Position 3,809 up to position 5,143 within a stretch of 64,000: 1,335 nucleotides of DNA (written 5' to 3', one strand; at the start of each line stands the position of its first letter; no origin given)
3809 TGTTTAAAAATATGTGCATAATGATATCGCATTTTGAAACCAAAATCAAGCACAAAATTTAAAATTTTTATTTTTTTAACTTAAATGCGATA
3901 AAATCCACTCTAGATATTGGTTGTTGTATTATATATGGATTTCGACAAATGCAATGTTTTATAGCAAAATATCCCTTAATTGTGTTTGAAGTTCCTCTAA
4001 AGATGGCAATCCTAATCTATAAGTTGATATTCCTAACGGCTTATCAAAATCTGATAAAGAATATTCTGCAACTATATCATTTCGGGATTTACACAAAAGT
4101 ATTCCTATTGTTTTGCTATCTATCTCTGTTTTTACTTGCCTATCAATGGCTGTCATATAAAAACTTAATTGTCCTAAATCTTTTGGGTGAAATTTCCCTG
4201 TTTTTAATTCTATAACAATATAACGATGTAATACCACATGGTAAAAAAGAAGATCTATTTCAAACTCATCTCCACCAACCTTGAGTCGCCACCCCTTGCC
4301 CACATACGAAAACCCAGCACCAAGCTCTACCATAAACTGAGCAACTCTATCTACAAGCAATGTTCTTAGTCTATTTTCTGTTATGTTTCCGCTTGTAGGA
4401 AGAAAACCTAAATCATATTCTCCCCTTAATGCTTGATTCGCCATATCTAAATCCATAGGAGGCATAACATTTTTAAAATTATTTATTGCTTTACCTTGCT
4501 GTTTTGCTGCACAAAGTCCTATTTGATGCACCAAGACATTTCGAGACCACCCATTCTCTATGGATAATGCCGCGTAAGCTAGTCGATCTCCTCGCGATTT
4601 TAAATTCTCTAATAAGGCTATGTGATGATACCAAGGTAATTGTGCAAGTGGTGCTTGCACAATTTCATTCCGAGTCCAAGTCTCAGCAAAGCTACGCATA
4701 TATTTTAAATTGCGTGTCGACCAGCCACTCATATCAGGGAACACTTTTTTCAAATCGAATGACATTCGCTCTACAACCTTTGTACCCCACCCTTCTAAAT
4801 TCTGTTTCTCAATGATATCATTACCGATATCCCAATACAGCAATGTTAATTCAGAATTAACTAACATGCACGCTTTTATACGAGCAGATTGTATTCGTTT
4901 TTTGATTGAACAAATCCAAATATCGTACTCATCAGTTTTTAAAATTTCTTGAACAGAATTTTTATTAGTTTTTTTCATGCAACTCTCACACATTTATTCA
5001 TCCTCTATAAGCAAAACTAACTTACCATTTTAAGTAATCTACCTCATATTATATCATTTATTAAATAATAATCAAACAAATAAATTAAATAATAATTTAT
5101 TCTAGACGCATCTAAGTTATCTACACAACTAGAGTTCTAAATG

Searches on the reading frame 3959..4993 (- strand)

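Call 42: search_protein_families(library=pfam, proteins=[window:3959-4993:-], max_evalue=0.001)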
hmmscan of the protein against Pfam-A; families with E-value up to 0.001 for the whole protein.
window:3959-4993:- (344 aa): 2 families
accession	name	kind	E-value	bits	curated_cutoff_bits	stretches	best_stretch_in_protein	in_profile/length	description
PF06250.17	YhcG_C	-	6.9e-50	169.4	32.5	1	187-339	2-156/157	YhcG PDDEXK nuclease domain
PF17761.7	DUF1016_N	-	8e-38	130.1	32.8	1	30-159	2-131/137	DUF1016 N-terminal domain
